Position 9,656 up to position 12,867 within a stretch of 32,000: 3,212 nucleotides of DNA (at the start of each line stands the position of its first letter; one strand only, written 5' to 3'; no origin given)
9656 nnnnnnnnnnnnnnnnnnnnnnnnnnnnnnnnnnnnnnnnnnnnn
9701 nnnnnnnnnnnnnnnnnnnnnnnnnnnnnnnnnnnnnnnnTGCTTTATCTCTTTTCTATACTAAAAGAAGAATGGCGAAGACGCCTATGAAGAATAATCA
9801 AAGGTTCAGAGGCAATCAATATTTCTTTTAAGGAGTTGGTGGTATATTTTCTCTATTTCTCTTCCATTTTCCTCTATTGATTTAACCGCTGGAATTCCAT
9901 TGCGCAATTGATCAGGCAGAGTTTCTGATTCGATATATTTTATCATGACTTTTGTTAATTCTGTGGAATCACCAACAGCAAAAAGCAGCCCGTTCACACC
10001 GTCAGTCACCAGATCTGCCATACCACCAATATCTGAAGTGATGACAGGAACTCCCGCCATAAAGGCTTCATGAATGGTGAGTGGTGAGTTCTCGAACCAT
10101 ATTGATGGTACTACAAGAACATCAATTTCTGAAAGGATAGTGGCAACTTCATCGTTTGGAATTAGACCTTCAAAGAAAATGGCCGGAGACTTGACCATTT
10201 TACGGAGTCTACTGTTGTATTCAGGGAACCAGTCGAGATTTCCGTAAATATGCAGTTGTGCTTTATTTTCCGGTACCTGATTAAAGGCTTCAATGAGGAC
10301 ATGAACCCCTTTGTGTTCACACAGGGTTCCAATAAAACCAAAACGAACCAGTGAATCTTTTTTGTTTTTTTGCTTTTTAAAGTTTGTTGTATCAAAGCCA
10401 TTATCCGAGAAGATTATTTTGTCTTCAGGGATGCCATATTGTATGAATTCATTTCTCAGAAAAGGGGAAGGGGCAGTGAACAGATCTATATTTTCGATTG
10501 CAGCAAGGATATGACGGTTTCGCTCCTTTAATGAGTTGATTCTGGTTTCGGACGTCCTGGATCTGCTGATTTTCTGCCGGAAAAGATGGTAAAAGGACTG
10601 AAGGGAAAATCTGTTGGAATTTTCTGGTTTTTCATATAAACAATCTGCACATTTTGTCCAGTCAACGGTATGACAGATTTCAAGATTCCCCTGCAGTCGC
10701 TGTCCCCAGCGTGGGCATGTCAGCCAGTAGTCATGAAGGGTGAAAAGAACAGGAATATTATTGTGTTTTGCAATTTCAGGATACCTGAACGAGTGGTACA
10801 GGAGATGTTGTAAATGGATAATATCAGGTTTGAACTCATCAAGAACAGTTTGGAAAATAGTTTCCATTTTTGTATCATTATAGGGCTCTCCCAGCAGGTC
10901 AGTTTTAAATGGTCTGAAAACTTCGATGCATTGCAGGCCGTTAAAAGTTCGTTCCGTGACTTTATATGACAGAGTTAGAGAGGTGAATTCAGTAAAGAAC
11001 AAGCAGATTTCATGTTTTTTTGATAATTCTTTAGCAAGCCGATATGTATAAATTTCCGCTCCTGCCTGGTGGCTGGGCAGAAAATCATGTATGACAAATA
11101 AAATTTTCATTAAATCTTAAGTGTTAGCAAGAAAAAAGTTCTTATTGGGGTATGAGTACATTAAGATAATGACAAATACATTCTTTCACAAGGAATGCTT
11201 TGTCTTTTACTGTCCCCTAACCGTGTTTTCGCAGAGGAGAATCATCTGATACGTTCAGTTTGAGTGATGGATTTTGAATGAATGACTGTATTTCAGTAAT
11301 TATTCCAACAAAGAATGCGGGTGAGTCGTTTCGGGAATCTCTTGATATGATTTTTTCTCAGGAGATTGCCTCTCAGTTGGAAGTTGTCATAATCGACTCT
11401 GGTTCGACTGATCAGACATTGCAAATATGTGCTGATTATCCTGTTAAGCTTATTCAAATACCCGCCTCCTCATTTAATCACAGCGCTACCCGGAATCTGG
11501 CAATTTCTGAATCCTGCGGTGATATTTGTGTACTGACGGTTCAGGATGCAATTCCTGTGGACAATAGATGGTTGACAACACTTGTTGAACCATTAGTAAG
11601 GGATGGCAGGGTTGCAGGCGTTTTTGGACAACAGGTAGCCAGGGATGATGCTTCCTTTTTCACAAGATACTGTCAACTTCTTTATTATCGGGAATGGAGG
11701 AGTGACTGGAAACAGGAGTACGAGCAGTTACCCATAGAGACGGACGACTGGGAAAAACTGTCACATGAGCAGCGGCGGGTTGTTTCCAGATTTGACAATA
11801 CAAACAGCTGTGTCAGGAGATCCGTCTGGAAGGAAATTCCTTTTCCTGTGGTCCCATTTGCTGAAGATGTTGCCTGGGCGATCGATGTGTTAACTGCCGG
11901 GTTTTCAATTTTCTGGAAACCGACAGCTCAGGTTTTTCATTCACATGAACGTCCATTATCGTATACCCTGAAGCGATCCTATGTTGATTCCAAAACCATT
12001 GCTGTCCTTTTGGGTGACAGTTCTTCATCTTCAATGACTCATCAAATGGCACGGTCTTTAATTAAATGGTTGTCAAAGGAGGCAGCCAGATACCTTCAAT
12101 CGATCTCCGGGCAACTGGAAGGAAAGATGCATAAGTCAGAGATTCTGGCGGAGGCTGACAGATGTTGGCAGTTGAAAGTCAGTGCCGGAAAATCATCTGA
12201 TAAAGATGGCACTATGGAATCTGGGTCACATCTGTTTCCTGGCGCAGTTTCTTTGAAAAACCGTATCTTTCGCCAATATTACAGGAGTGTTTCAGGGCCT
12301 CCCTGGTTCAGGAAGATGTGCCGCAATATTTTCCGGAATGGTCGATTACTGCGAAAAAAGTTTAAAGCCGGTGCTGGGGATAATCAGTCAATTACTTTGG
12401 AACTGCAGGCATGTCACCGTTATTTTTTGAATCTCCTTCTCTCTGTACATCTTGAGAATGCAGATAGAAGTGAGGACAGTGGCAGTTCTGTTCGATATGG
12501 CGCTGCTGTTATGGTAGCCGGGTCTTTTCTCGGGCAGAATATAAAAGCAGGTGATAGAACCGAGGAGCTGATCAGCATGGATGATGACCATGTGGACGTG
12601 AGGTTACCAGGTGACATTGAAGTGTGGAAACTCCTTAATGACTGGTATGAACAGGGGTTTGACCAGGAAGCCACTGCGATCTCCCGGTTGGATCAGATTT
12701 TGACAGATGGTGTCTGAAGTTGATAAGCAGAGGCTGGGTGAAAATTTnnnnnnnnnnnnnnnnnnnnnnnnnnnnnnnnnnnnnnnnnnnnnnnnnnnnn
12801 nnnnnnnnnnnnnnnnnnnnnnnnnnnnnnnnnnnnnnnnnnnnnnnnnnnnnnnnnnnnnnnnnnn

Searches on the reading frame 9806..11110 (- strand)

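Call 5: search_protein_families(library=pfam, proteins=[window:9806-11110:-], max_evalue=0.01)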
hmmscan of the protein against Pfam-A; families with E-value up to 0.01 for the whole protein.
window:9806-11110:- (434 aa): 6 families
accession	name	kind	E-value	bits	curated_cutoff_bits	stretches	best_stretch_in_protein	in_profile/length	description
PF00534.26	Glycos_transf_1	-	2e-30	106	26.4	1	242-404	3-167/172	Glycosyl transferases group 1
PF13692.12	Glyco_trans_1_4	-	1.1e-27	97.5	27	1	256-394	3-141/142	Glycosyl transferases group 1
PF13439.12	Glyco_transf_4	-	7.8e-18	65.5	28.5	1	17-242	3-169/170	Glycosyltransferase Family 4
PF13579.12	Glyco_trans_4_4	-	5.9e-10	40.1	29.7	1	17-140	2-113/158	Glycosyl transferase 4-like domain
PF20706.3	GT4-conflict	-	1.5e-06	27.9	26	1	172-373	111-325/385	Family 4 Glycosyltransferase in conflict systems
PF13524.12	Glyco_trans_1_2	-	0.0033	17.8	25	0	281-397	11-116/144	Glycosyl transferase-like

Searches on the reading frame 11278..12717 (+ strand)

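Call 5: search_protein_families(library=pfam, proteins=[window:11278-12717:+], max_evalue=0.01)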
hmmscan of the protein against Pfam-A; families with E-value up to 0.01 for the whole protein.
window:11278-12717:+ (479 aa): 1 family
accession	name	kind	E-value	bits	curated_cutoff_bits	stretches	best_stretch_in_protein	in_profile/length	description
PF00535.33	Glycos_transf_2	-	1.2e-17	64.8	23.3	1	6-147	1-145/168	Glycosyl transferase family 2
